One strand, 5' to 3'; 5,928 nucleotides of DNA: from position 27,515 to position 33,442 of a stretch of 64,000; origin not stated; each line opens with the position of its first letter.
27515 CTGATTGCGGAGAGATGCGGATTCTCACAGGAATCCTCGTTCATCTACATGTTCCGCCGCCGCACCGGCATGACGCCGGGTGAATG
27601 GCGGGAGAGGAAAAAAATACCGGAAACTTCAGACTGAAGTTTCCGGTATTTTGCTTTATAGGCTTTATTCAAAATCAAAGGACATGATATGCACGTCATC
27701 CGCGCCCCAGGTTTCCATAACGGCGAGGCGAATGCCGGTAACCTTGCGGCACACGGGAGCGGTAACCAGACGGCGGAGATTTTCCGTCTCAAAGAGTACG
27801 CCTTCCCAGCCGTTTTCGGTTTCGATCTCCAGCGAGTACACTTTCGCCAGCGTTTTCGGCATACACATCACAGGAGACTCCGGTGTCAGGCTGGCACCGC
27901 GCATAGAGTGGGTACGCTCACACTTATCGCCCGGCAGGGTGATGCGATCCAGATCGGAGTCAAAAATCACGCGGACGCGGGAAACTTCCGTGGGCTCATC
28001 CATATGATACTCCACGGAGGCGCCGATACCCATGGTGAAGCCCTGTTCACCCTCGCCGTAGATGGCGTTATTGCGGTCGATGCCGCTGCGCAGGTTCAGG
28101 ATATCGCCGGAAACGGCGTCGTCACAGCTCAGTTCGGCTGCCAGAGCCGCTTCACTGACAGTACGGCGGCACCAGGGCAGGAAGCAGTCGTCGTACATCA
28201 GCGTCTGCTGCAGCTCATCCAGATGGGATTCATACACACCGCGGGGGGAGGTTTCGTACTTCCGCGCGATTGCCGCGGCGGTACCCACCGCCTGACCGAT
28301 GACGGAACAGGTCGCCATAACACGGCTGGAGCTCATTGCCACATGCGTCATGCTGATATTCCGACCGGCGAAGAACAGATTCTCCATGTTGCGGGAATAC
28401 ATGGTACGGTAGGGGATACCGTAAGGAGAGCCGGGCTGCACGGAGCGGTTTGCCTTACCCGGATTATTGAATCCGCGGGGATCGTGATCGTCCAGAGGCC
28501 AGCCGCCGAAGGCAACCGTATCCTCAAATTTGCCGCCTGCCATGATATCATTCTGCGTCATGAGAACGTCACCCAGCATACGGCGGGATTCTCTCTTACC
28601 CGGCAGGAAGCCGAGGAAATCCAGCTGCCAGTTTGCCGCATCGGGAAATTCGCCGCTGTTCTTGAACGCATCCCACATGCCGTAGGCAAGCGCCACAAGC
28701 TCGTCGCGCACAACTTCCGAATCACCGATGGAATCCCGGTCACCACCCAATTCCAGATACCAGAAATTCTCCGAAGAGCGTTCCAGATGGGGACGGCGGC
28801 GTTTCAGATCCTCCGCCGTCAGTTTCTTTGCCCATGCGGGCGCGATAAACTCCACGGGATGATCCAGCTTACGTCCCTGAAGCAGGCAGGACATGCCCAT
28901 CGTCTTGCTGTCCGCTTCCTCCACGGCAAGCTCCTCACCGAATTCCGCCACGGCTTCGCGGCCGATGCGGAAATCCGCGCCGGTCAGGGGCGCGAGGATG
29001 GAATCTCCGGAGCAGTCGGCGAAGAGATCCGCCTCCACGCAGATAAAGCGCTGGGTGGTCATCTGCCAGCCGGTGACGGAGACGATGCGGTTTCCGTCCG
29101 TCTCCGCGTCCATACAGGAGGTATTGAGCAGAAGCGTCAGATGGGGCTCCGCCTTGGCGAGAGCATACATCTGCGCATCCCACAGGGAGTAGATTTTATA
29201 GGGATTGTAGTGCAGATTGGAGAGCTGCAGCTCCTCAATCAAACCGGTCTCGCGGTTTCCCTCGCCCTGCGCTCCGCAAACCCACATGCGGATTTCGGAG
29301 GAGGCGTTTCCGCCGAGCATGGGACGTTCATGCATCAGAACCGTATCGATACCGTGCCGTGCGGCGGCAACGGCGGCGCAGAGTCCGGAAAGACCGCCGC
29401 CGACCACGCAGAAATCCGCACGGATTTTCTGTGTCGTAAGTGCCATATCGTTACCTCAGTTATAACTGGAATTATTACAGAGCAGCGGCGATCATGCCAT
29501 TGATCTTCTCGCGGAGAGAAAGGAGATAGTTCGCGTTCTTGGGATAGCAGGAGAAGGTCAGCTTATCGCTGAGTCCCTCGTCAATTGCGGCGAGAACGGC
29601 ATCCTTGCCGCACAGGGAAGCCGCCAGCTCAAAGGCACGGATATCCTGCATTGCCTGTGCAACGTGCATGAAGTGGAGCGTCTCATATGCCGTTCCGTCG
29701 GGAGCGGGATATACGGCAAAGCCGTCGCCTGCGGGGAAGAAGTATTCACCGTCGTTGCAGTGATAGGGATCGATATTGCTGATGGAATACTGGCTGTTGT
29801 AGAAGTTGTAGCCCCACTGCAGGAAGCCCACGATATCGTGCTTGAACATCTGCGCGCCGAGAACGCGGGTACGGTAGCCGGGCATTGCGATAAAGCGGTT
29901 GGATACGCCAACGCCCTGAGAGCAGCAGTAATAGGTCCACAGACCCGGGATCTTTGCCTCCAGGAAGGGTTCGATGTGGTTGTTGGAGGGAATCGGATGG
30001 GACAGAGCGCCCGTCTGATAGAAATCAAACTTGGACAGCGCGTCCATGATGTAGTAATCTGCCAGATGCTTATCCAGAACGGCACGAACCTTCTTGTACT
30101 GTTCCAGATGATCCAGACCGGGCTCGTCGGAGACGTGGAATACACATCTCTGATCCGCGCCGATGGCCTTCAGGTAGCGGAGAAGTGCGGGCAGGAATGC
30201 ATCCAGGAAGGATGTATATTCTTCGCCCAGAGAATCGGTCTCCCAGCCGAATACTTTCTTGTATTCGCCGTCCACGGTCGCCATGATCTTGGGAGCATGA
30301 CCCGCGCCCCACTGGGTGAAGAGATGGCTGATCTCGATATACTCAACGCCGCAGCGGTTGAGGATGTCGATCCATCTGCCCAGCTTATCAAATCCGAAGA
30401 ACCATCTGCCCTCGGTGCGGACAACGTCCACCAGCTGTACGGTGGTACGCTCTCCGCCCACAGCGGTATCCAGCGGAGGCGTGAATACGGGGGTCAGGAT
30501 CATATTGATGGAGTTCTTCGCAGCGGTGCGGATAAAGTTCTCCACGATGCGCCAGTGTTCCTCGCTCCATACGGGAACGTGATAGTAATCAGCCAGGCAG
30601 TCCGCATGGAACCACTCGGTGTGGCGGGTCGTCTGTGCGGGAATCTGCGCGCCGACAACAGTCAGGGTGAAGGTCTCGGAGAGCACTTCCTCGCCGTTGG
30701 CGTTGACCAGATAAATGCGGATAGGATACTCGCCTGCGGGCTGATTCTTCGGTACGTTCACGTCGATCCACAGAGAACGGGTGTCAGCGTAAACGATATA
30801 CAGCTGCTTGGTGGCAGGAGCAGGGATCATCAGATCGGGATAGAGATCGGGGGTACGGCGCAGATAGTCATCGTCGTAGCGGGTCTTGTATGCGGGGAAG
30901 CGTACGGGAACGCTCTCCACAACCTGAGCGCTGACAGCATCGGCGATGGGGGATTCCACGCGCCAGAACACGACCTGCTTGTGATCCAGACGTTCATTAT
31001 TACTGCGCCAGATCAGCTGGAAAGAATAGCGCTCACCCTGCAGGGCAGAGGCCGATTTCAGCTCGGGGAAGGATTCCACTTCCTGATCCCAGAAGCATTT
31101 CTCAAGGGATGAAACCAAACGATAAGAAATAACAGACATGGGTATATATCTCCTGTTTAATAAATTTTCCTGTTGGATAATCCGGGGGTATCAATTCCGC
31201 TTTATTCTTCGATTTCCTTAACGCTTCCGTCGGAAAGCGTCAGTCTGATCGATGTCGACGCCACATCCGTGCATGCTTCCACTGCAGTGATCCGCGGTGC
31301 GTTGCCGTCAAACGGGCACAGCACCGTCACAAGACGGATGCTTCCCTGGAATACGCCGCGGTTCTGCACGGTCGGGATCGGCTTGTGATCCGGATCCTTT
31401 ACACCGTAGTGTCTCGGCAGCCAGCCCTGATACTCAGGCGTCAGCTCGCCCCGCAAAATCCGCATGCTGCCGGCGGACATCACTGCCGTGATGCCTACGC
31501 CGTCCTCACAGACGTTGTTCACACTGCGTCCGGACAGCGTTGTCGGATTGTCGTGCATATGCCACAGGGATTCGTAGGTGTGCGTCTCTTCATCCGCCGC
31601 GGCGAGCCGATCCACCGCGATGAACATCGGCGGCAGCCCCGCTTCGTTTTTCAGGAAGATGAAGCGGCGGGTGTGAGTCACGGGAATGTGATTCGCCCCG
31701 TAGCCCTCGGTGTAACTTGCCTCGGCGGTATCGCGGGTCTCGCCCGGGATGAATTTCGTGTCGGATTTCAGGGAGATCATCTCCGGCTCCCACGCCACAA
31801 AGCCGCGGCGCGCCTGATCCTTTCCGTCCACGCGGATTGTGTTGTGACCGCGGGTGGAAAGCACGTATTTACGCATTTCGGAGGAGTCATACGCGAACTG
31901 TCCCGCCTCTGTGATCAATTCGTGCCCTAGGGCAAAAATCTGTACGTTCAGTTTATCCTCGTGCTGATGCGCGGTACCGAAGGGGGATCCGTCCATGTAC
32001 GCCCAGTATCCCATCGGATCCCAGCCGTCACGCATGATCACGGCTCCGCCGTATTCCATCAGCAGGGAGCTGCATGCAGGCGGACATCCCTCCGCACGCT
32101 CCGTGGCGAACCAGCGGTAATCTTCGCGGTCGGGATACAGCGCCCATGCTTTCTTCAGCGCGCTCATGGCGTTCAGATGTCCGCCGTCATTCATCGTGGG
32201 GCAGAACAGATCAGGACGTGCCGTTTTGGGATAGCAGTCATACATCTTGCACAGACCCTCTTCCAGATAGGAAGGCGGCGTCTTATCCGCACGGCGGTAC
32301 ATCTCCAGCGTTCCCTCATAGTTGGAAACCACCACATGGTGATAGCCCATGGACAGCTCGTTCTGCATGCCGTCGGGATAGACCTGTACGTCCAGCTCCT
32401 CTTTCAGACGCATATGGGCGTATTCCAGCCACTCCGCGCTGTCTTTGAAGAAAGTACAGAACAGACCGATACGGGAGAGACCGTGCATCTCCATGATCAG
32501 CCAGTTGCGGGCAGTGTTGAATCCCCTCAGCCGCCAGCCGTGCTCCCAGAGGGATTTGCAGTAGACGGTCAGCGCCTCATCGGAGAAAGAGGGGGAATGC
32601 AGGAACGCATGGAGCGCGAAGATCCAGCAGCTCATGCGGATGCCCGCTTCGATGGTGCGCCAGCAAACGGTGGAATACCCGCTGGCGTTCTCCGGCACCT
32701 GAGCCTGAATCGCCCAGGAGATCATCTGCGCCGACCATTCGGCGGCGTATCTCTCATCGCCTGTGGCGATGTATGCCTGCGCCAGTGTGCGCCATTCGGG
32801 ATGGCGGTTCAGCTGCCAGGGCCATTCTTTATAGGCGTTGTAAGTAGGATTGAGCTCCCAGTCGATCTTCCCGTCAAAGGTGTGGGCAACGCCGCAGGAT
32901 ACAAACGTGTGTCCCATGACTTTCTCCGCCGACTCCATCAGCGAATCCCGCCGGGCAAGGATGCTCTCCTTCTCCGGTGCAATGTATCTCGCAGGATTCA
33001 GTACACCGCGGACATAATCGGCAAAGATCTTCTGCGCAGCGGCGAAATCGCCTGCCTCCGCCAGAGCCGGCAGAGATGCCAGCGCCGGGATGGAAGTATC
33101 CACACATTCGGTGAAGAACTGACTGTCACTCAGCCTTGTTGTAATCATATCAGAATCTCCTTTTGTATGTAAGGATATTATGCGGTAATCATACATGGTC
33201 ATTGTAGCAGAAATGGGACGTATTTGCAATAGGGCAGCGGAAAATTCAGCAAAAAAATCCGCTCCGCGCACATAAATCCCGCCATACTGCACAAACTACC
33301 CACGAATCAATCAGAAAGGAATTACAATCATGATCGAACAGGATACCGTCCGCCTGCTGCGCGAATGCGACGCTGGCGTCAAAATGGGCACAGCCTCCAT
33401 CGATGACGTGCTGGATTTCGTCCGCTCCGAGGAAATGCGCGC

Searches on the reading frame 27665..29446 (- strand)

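Call 7: search_protein_families(library=pfam, proteins=[window:27665-29446:-], max_evalue=0.001)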
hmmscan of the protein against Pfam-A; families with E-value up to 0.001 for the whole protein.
window:27665-29446:- (593 aa): 5 families
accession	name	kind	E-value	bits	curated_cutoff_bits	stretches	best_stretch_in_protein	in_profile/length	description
PF12831.13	FAD_oxidored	-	6.9e-81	273.1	27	1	11-416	1-416/416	FAD dependent oxidoreductase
PF13450.12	NAD_binding_8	-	1.5e-07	32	21.9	1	14-51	1-38/68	NAD(P)-binding Rossmann-like domain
PF01134.28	GIDA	-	1.3e-05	24.9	22.1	1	12-73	2-56/391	Glucose inhibited division protein A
PF00890.30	FAD_binding_2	-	2.9e-05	23.9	20.4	1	11-47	1-37/414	FAD binding domain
PF01266.30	DAO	-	3e-05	24.2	27.9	1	11-50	1-40/353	FAD dependent oxidoreductase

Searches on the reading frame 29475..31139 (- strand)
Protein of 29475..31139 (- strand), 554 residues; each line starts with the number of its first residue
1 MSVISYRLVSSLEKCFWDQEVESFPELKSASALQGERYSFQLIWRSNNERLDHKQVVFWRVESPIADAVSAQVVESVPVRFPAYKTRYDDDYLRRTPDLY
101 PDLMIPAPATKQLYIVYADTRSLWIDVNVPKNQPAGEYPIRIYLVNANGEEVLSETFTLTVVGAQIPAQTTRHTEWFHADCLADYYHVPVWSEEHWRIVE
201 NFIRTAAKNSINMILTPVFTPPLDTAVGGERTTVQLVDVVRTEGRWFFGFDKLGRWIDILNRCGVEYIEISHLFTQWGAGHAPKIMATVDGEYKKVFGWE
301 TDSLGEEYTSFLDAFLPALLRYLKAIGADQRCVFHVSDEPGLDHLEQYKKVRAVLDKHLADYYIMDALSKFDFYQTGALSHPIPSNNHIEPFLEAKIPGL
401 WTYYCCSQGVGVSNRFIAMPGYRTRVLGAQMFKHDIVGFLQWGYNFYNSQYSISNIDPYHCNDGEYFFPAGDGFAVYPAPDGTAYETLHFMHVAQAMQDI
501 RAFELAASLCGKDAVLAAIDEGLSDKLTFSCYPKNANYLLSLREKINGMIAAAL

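Call 7: search_protein_families(library=pfam, proteins=[window:29475-31139:-], max_evalue=0.001)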
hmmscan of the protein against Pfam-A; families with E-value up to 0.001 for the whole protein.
window:29475-31139:- (554 aa): 2 families
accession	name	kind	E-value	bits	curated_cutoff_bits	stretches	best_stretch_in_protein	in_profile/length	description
PF13320.12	GH123_cat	-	3.1e-105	352.5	23.1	1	176-505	1-323/324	Glycoside hydrolase 123, catalytic domain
PF22680.2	Glyco_hydro_123_N_2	-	5.8e-05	23.4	27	1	29-142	24-138/142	Glycoside hydrolase 123 N-terminal domain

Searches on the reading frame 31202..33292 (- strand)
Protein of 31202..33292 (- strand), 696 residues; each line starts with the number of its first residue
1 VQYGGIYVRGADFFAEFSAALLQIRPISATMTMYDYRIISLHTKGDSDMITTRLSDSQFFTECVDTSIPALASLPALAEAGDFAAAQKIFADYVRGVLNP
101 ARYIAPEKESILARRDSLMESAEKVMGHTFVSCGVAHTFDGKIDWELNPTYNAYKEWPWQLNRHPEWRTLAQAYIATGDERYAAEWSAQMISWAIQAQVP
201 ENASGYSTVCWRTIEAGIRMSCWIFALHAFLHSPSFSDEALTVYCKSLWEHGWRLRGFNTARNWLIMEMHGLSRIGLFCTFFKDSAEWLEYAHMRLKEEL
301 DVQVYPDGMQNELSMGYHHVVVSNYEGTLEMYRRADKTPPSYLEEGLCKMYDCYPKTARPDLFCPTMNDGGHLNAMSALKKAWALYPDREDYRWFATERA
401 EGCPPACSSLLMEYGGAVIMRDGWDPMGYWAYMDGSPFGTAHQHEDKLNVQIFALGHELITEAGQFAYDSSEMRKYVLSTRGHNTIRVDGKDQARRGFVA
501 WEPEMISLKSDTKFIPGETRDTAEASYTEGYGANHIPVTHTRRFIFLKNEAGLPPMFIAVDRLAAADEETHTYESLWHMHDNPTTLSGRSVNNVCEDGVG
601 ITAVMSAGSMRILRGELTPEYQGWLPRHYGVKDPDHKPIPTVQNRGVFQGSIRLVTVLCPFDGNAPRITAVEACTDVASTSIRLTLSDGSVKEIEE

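Call 7: search_protein_families(library=pfam, proteins=[window:31202-33292:-], max_evalue=0.001)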
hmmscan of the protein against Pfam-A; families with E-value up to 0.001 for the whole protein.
window:31202-33292:- (696 aa): 2 families
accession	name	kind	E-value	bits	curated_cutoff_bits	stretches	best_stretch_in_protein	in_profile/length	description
PF16889.11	Hepar_II_III_N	-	2.6e-66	224.7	22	1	62-394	3-340/340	Heparinase II/III N-terminus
PF07940.18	Hepar_II_III_C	-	5.9e-22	78.8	24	1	412-602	9-170/237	Heparinase II/III-like, C-terminal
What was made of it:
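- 27665..33292 (-): Intracellular catabolic genes next to the SBP2/AraC module: FAD_oxidored (PF12831), GH123, heparinase II/III-like. Pfam (call 7).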
